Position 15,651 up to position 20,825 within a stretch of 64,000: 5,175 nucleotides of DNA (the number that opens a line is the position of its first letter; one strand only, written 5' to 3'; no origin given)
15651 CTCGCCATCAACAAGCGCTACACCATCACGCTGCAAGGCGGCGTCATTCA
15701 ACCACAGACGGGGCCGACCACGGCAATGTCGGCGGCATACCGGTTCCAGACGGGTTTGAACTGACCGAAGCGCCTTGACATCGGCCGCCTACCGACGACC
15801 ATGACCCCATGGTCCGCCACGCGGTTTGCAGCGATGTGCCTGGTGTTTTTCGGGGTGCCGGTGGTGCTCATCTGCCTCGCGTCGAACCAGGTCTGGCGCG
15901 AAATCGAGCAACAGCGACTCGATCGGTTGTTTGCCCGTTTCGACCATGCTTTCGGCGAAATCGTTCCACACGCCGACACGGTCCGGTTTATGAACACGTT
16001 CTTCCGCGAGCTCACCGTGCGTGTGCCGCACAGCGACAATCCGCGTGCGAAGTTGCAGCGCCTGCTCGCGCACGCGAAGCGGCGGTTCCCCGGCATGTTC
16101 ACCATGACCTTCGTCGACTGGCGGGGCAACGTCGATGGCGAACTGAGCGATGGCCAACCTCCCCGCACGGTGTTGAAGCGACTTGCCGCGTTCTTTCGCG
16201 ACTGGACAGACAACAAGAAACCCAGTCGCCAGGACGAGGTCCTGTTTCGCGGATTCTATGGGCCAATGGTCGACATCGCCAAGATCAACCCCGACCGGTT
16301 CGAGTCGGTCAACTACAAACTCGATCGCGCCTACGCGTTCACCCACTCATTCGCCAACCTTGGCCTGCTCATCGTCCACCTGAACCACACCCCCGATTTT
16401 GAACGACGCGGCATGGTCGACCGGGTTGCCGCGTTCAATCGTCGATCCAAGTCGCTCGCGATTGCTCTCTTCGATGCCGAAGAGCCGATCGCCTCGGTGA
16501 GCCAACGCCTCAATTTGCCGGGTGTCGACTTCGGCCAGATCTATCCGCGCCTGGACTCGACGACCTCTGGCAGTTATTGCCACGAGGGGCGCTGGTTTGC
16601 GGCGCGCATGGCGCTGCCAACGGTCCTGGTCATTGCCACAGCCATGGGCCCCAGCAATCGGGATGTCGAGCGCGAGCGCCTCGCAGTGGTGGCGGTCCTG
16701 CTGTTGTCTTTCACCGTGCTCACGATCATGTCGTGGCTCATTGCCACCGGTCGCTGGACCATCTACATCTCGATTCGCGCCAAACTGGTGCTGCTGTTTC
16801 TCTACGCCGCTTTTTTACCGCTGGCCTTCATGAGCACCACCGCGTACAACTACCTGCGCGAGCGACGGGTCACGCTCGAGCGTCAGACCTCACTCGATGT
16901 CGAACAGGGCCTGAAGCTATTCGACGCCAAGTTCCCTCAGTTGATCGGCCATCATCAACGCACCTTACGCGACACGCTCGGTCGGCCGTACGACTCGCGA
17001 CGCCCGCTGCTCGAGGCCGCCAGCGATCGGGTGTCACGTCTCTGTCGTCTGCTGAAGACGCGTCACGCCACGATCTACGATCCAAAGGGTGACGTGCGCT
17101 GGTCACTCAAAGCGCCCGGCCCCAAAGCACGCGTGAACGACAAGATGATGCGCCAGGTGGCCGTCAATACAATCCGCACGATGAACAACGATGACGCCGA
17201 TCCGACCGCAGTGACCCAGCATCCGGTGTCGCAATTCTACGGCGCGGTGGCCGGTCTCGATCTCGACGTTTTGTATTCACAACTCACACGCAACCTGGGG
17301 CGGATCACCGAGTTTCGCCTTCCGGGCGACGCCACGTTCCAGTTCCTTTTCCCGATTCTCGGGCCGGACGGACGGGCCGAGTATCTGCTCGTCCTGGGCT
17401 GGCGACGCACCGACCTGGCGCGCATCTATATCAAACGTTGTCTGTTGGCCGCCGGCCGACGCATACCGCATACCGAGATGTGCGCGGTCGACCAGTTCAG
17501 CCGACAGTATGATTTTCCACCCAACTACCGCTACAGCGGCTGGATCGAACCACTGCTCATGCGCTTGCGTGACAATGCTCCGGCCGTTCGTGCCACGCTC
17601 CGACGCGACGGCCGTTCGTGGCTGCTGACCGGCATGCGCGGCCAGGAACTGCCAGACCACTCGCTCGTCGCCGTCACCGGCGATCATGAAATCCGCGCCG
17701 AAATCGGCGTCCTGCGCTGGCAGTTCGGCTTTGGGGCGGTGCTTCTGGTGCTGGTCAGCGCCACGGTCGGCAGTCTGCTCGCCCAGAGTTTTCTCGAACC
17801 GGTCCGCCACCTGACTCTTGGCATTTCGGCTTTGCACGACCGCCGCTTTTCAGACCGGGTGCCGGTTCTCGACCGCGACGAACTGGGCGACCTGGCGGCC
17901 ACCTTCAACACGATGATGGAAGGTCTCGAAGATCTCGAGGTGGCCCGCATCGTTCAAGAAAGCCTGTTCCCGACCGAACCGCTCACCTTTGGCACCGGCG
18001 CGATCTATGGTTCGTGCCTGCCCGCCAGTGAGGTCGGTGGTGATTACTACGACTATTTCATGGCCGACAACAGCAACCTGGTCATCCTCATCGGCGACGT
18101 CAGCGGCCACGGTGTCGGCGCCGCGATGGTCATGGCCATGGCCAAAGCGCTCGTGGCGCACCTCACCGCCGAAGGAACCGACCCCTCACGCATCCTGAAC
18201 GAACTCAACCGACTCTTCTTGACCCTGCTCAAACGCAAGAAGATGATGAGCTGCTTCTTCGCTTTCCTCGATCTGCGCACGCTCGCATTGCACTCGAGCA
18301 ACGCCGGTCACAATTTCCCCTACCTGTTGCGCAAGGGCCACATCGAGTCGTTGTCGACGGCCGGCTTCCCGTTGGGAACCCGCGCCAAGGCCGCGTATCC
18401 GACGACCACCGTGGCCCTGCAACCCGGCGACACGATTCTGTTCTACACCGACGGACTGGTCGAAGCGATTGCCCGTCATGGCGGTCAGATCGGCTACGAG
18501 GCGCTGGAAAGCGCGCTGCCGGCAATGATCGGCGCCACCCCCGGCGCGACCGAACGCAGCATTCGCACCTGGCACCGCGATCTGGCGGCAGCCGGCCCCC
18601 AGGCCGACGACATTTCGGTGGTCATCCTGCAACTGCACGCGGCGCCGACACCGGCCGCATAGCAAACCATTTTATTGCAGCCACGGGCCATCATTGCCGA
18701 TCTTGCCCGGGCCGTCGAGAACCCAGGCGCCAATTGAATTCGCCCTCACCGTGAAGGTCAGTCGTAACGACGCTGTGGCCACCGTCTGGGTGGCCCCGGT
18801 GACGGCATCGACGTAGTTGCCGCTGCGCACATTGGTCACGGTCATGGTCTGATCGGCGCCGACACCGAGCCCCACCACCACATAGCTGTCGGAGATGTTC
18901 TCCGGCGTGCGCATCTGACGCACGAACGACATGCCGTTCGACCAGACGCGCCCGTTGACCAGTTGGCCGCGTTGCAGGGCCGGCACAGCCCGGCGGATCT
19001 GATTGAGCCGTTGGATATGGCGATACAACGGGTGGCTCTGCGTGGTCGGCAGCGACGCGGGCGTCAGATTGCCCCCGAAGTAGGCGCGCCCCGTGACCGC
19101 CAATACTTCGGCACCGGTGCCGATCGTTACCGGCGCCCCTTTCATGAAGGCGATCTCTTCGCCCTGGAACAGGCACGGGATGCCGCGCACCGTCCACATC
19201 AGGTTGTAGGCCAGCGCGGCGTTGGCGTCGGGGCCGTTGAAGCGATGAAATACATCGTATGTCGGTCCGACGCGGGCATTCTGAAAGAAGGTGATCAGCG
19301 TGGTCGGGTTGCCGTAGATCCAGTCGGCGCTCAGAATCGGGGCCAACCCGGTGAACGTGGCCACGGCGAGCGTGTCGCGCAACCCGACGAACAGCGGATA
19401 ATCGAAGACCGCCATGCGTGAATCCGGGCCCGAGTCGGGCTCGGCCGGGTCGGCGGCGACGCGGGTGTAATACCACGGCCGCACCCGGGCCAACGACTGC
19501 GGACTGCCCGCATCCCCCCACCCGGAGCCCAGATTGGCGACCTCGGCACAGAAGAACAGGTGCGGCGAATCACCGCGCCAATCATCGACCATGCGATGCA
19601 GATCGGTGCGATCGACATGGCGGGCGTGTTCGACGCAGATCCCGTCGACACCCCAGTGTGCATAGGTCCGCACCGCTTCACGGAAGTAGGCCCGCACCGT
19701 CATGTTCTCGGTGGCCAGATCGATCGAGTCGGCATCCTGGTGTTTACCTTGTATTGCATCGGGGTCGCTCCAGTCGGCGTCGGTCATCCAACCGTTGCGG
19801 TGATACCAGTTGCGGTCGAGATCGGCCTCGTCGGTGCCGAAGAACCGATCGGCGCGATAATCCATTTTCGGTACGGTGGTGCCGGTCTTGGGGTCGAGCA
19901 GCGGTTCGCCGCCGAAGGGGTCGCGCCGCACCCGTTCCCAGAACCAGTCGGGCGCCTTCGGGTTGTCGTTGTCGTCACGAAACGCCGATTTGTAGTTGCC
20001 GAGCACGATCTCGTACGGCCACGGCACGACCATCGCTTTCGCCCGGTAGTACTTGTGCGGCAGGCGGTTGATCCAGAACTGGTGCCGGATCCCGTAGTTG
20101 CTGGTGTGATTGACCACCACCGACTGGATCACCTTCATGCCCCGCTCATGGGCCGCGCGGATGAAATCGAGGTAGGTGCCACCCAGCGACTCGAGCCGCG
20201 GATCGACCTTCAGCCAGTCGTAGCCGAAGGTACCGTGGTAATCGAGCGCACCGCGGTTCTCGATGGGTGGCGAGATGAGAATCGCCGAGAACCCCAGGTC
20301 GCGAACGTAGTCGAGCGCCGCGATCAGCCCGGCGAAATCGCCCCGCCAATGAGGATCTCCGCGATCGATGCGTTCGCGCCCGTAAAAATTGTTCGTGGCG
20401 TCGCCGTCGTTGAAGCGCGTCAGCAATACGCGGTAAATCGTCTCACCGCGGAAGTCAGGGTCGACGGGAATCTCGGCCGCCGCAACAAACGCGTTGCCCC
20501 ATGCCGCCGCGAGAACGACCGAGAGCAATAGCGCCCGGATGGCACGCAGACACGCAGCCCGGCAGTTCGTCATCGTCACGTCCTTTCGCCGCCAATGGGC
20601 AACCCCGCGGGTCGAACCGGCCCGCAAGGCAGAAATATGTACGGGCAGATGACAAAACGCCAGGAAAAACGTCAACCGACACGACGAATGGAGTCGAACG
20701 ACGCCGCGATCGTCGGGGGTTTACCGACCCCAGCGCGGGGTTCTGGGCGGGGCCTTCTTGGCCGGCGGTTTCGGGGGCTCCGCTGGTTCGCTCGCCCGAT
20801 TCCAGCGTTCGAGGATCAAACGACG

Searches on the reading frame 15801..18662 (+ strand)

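Call 33: search_protein_families(library=pfam, proteins=[window:15801-18662:+])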
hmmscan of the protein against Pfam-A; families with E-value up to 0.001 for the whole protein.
window:15801-18662:+ (953 aa): 2 families
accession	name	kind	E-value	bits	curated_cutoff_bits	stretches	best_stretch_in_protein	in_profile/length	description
PF07228.17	SpoIIE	-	8.9e-45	153.4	25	1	758-945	3-191/192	Stage II sporulation protein E (SpoIIE)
PF00672.30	HAMP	-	2.3e-09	37.9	25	1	659-711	1-53/53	HAMP domain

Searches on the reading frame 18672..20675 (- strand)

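Call 33: search_protein_families(library=pfam, proteins=[window:18672-20675:-])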
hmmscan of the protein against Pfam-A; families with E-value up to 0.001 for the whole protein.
window:18672-20675:- (667 aa): 1 family
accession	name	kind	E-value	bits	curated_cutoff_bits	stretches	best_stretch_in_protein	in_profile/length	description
PF00128.31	Alpha-amylase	-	1.9e-20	74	22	1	85-357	4-196/446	Alpha amylase, catalytic domain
